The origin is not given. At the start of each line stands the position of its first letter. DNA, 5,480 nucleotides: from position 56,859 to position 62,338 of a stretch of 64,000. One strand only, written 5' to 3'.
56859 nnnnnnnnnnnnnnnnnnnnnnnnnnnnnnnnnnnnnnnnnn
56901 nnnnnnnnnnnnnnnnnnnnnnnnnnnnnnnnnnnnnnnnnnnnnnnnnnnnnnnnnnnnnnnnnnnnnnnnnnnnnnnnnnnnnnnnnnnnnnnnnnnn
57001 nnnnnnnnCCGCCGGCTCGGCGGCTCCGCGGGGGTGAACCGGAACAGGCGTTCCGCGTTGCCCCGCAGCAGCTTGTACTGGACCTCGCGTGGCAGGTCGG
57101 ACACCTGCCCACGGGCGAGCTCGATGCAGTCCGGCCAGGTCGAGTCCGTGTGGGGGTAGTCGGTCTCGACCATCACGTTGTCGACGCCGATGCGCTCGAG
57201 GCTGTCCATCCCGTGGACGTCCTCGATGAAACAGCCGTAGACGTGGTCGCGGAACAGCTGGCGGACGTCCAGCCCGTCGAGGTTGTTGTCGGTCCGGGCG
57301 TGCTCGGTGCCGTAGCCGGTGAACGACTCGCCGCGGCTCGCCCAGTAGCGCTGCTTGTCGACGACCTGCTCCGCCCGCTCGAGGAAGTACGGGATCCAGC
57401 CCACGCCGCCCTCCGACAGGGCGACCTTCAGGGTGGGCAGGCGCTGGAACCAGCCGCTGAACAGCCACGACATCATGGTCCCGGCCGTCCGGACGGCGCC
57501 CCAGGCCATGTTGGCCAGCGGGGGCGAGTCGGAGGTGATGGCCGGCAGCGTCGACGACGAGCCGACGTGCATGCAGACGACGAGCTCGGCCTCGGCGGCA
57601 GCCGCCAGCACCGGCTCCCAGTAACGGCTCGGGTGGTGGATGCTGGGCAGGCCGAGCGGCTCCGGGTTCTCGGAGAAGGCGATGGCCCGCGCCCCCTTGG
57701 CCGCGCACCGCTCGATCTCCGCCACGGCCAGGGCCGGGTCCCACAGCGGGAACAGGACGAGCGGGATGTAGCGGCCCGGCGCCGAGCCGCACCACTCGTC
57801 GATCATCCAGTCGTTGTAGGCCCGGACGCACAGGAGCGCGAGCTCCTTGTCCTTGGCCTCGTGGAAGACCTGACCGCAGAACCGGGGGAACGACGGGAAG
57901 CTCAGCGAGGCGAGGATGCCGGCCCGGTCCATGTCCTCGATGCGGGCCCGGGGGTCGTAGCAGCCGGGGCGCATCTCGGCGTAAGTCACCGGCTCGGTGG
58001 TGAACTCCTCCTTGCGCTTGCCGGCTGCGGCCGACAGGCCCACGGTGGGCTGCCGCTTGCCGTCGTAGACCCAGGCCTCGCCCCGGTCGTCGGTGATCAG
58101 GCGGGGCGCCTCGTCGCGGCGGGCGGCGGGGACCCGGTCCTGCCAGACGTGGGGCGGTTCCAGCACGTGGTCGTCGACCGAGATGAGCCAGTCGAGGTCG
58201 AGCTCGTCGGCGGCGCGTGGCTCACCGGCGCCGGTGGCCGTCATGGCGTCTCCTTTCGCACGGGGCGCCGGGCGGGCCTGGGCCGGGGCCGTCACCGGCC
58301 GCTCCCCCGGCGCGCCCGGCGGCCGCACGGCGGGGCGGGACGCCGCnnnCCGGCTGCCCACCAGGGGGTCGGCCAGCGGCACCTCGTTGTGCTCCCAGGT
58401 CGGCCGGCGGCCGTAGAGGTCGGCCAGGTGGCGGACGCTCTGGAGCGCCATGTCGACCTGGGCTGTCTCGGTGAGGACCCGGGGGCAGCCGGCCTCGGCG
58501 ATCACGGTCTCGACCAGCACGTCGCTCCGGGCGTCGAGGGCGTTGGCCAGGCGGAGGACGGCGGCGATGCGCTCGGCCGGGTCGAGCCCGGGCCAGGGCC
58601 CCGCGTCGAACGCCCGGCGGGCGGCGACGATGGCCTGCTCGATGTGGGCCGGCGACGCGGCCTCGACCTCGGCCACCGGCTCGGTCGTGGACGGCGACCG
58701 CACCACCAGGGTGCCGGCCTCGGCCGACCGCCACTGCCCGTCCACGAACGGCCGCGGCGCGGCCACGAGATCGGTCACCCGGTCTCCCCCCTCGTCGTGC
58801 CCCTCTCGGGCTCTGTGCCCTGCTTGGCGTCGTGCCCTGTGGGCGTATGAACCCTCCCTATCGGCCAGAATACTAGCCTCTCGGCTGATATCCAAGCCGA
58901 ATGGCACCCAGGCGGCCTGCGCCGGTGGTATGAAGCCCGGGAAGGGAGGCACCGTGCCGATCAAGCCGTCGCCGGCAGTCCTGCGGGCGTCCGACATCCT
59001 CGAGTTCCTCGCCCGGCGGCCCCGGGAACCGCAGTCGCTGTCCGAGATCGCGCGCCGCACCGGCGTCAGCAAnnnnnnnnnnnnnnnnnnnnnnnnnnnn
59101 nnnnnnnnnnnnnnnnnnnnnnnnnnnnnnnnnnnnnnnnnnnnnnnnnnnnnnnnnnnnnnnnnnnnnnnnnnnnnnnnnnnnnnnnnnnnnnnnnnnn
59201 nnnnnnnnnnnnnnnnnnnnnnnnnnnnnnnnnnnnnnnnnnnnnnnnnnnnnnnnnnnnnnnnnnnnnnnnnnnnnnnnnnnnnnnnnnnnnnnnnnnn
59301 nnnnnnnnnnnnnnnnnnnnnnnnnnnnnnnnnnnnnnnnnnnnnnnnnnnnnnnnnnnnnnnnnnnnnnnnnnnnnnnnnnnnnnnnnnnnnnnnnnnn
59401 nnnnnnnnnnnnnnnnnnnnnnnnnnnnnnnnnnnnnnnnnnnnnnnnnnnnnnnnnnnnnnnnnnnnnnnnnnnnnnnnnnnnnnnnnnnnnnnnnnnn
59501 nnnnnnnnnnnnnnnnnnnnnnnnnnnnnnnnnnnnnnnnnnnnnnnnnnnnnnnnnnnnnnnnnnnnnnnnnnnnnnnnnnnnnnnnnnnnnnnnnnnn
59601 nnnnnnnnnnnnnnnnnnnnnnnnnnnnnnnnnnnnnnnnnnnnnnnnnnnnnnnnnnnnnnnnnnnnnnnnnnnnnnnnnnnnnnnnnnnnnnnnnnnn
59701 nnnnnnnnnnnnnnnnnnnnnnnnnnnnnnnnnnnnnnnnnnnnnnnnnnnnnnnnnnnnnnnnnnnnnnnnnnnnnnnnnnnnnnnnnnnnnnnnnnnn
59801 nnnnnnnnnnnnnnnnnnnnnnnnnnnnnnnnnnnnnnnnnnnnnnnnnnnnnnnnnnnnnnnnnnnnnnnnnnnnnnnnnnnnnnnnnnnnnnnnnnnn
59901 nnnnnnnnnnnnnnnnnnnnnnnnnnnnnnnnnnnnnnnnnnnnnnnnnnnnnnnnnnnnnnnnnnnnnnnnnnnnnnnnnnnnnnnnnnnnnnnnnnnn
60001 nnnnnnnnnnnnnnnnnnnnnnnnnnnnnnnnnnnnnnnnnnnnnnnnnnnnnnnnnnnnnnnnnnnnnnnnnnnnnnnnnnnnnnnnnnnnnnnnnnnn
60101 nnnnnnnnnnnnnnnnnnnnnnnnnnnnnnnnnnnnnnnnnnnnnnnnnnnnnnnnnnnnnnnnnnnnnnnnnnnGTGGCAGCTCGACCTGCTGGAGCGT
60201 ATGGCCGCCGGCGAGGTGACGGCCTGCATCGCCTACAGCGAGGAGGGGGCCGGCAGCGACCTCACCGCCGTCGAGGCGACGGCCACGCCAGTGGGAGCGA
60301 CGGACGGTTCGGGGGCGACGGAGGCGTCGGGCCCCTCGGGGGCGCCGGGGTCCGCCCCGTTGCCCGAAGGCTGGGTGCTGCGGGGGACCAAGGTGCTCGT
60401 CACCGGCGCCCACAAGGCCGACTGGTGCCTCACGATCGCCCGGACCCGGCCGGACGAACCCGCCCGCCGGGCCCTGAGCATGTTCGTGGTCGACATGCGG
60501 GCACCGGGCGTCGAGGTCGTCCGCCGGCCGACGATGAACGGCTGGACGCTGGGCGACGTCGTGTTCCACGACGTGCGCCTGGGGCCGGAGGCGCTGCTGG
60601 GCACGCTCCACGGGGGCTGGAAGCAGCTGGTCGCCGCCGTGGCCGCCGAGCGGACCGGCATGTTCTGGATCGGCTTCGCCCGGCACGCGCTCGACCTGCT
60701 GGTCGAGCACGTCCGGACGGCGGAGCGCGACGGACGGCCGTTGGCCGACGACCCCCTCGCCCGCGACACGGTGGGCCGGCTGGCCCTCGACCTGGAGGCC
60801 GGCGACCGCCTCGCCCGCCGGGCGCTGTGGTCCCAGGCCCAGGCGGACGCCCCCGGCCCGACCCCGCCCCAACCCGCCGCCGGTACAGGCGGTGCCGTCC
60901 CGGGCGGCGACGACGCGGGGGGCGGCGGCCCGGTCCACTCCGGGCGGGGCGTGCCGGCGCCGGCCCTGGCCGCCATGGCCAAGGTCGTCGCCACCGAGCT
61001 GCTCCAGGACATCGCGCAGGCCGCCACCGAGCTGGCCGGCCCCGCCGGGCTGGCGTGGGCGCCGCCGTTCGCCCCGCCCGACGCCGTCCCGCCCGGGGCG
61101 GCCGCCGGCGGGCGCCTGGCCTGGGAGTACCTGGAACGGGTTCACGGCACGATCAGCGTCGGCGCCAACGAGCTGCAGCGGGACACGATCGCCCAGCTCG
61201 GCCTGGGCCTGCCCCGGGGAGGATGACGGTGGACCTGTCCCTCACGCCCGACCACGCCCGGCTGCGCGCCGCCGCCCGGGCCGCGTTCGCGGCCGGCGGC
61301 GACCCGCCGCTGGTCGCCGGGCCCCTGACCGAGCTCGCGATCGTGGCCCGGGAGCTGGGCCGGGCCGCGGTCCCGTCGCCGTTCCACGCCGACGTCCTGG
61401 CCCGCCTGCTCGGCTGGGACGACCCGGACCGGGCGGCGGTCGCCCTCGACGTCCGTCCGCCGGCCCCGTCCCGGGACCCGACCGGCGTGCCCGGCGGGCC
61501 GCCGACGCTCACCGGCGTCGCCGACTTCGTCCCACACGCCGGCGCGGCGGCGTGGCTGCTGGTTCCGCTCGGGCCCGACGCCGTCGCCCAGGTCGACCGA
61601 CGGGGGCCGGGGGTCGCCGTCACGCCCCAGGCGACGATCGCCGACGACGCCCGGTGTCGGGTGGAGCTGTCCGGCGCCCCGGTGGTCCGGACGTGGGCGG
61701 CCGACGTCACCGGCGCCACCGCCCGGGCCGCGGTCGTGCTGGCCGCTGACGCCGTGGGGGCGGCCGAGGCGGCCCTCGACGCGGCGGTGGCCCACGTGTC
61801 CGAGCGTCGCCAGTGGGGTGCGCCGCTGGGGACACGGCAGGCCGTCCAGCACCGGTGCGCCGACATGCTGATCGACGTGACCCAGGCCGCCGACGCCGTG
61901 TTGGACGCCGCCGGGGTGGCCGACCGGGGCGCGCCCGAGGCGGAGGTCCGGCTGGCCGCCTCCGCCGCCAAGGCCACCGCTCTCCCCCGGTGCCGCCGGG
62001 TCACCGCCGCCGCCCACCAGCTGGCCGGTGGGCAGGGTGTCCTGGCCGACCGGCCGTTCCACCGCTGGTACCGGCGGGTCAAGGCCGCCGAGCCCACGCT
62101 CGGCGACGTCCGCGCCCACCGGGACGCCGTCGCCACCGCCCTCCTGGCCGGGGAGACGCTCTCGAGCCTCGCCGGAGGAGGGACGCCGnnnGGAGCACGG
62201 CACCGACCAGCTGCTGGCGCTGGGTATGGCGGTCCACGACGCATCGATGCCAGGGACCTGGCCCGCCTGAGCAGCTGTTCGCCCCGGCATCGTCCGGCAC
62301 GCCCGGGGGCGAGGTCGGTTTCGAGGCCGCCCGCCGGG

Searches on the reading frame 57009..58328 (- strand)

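Call 60: search_protein_families(library=pfam, proteins=[window:57009-58328:-], max_evalue=0.001)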
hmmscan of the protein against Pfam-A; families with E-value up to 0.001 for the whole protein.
window:57009-58328:- (440 aa): 1 family
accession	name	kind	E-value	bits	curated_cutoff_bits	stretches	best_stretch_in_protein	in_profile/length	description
PF04909.20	Amidohydro_2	-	3.5e-37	129.2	26.4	1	117-431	12-289/289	Amidohydrolase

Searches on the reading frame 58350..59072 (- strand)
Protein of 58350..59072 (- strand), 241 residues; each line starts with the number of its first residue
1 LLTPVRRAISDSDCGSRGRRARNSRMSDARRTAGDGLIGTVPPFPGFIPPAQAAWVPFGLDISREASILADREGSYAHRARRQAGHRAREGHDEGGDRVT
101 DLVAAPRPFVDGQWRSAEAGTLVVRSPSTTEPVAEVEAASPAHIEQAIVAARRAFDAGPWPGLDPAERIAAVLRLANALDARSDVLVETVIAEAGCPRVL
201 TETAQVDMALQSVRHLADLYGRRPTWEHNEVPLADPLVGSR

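Call 60: search_protein_families(library=pfam, proteins=[window:58350-59072:-], max_evalue=0.001)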
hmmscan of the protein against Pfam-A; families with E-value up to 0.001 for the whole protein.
window:58350-59072:- (241 aa): 1 family
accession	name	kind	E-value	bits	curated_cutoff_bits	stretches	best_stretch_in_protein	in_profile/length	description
PF00171.27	Aldedh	-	4.8e-14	52.2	23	1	114-220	1-104/461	Aldehyde dehydrogenase family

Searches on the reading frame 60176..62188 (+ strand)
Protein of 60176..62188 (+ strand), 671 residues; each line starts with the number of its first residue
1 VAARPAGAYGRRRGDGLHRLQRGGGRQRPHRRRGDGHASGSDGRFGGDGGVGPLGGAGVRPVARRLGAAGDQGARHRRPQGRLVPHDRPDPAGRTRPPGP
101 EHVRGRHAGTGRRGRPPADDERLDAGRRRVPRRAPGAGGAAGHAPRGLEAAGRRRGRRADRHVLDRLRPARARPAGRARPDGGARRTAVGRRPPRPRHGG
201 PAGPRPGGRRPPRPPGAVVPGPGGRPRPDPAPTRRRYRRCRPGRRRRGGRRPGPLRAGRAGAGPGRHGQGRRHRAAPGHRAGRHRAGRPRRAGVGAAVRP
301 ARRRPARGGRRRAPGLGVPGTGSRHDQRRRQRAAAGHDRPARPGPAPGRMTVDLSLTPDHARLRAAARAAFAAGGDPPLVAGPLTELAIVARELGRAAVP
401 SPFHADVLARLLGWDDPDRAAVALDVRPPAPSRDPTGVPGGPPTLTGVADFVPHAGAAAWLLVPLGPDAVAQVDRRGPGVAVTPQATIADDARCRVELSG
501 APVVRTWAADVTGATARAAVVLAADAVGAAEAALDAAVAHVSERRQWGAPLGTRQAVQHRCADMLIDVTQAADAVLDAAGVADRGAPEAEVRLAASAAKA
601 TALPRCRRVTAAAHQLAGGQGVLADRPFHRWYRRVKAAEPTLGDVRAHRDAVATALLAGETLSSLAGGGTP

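Call 60: search_protein_families(library=pfam, proteins=[window:60176-62188:+], max_evalue=0.001)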
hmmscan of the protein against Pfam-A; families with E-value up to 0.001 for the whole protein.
window:60176-62188:+ (671 aa): 2 families
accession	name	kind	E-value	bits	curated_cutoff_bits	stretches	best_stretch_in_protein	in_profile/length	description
PF00441.29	Acyl-CoA_dh_1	-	6.2e-24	85.3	22.4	1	517-656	13-149/150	Acyl-CoA dehydrogenase, C-terminal domain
PF08028.16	Acyl-CoA_dh_2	-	2.9e-13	50.7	22.7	1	521-638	2-126/134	Acyl-CoA dehydrogenase, C-terminal domain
